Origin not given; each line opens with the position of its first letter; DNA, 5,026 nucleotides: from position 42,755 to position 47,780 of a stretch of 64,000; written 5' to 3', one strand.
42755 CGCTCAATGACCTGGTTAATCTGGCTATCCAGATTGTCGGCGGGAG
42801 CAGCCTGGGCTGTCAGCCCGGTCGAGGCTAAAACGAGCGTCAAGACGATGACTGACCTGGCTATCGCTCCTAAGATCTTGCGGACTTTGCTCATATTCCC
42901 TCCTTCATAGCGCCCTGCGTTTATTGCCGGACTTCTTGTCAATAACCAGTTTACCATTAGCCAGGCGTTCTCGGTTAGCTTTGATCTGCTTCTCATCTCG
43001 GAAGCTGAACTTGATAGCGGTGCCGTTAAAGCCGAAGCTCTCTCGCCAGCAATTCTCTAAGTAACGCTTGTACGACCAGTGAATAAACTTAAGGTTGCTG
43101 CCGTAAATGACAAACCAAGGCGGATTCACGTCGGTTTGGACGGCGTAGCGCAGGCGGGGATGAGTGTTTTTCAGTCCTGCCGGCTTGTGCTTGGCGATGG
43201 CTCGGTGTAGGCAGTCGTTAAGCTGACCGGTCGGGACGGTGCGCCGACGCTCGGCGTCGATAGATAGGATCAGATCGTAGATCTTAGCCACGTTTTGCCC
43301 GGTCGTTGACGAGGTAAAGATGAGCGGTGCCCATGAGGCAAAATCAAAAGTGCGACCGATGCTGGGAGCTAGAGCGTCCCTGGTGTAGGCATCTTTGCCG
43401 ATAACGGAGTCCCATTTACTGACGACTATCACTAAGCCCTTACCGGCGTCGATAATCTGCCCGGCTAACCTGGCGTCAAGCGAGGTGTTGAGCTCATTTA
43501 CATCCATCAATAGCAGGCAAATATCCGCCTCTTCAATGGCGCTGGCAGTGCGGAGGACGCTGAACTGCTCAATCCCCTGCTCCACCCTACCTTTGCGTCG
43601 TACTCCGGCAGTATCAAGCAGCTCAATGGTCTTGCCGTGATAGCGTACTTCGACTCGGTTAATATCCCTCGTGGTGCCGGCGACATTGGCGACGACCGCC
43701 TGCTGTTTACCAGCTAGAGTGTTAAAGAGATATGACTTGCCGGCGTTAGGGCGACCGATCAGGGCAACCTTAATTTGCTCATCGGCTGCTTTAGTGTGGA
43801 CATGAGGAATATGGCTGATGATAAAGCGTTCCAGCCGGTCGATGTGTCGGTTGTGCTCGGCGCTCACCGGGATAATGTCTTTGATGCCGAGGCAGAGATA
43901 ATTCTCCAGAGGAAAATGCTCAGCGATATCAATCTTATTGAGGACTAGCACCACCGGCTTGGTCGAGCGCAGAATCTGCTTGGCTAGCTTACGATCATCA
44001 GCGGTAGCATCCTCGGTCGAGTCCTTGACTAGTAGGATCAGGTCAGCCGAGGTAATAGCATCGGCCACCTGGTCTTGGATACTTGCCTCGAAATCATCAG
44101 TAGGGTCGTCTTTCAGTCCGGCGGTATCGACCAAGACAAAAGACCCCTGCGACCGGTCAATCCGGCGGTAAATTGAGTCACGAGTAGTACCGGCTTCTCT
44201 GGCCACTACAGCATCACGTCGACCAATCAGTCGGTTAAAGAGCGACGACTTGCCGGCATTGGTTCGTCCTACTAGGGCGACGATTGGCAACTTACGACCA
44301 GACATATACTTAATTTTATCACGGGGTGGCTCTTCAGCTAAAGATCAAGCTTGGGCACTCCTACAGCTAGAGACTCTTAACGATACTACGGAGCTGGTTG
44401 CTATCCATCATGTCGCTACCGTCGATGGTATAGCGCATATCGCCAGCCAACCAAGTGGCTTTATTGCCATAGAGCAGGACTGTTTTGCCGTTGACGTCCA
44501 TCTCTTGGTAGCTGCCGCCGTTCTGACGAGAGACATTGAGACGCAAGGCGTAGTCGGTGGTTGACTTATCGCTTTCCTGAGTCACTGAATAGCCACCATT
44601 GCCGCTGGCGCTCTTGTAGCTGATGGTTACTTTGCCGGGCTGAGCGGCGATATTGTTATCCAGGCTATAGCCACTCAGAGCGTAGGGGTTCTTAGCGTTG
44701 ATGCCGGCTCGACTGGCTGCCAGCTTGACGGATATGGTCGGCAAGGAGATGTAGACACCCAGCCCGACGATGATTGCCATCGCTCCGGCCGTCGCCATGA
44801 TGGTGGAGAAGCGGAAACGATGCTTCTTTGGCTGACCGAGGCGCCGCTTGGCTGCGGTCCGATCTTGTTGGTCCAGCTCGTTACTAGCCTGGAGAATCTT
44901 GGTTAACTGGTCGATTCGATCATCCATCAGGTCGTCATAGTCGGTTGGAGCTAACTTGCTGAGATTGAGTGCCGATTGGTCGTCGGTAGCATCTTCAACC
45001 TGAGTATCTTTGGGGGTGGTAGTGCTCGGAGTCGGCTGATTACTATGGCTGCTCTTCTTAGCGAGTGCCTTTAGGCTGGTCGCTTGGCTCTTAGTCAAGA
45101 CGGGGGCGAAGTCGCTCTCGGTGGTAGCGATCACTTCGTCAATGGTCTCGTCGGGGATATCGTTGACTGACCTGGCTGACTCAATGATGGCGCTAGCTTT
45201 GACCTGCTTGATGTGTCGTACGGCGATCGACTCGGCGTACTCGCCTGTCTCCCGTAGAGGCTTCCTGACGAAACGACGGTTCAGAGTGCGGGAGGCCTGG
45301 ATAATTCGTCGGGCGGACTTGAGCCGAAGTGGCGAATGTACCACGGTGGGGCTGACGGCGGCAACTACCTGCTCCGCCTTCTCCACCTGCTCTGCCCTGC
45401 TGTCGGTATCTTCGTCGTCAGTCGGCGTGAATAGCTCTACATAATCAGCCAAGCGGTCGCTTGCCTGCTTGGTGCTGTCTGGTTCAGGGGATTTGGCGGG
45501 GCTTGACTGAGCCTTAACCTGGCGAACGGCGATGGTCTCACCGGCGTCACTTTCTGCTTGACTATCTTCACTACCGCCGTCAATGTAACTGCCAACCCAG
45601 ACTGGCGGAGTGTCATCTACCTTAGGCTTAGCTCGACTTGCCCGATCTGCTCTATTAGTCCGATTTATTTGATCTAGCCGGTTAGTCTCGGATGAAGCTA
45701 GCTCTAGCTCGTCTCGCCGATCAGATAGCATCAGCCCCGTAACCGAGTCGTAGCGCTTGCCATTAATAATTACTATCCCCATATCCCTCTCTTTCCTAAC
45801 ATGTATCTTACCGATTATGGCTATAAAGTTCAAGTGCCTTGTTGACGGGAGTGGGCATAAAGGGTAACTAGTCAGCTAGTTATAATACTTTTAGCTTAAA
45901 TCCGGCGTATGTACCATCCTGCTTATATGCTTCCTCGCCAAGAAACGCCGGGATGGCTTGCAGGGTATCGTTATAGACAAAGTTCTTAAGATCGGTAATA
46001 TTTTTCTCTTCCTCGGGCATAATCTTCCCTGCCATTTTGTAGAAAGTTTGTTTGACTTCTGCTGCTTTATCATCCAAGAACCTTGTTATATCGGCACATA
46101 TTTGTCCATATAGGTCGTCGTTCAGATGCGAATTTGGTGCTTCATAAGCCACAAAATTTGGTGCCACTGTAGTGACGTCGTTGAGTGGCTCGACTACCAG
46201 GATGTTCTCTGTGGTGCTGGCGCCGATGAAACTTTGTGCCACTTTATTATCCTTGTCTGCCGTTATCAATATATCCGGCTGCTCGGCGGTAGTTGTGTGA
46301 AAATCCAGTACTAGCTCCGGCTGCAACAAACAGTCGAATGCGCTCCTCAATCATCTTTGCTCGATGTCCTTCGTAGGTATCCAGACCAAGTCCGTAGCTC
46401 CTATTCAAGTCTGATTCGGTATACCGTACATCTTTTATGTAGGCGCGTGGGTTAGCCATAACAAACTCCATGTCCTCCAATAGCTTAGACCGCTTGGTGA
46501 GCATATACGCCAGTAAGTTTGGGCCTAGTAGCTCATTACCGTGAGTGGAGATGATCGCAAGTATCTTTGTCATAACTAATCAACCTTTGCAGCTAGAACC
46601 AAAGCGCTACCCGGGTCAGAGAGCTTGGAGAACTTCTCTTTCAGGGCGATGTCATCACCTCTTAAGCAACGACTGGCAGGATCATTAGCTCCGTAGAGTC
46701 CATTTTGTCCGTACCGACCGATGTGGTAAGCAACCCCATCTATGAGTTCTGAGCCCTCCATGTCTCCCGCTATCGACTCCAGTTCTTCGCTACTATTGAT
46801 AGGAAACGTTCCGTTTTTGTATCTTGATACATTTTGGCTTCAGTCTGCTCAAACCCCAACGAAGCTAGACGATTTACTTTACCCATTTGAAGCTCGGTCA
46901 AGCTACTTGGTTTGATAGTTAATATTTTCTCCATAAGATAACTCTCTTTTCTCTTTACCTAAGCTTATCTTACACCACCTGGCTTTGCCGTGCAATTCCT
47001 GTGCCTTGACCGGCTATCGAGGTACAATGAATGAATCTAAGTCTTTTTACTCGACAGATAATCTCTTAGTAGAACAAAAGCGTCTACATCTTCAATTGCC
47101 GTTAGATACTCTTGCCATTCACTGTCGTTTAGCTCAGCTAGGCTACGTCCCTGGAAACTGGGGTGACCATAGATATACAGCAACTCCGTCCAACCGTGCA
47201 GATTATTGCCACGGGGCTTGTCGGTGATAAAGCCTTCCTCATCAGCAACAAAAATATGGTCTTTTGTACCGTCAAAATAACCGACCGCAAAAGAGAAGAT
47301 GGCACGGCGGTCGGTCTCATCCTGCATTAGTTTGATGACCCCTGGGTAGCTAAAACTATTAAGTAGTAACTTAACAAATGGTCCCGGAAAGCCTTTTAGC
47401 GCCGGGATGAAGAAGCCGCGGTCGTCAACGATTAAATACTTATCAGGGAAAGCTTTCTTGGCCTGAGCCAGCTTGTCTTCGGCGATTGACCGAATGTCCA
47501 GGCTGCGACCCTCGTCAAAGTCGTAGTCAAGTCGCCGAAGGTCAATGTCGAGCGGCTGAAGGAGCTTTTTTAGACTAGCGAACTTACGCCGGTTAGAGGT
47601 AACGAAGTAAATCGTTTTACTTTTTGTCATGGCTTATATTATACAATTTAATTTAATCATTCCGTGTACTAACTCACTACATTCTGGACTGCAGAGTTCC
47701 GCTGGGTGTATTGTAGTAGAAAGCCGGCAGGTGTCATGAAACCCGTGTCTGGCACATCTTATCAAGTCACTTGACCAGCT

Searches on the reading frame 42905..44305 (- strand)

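Call 43: search_protein_families(library=pfam, proteins=[window:42905-44305:-])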
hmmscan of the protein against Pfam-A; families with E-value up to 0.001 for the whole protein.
window:42905-44305:- (466 aa): 14 families
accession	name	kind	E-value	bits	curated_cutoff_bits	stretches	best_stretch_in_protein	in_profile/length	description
PF01926.29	MMR_HSR1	-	3e-53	179.2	21.9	2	9-124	2-113/113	50S ribosome-binding GTPase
PF02421.24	FeoB_N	-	3.9e-29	101.6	27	2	179-303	2-120/156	Ferrous iron transport protein B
PF14714.11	KH_dom-like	-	2e-23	82.9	27.3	1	357-436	2-81/81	KH-domain-like of EngA bacterial GTPase enzymes, C-terminal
PF00350.29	Dynamin_N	-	7.1e-18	65.6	27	1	53-125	100-168/168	Dynamin family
PF00009.33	GTP_EFTU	-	3.9e-15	56.4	26.5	2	8-130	5-136/188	Elongation factor Tu GTP binding domain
PF04548.22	AIG1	-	2.2e-11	43.9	27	1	10-113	4-109/212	AIG1 family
PF00071.28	Ras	-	2.1e-08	34.4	21.6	0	9-129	2-118/162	Ras family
PF03193.22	RsgA_GTPase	-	3.7e-08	33.8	30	0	88-210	27-139/174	RsgA GTPase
PF08477.19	Roc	-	1.9e-07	31.8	27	0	9-126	2-119/119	Ras of Complex, Roc, domain of DAPkinase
PF00005.33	ABC_tran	-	8.4e-07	30.1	25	0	179-231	13-65/137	ABC transporter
PF02263.25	GBP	-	2.2e-06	27.5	21.1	0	176-237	20-86/264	Guanylate-binding protein, N-terminal domain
PF10662.15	PduV-EutP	-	1.8e-05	25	21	0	11-162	6-141/143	Ethanolamine utilisation - propanediol utilisation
PF09439.16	SRPRB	-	8.9e-05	22.4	25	0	6-63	3-55/178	Signal recognition particle receptor beta subunit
PF13401.12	AAA_22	-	0.0009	20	27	0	8-68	7-47/130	AAA domain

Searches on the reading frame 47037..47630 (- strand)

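Call 43: search_protein_families(library=pfam, proteins=[window:47037-47630:-])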
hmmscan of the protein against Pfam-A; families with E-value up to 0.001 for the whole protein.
window:47037-47630:- (197 aa): 1 family
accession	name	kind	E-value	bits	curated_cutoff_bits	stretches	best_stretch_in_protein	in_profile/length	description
PF01725.21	Ham1p_like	-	4.7e-21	76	22.5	1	7-171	1-169/186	Ham1 family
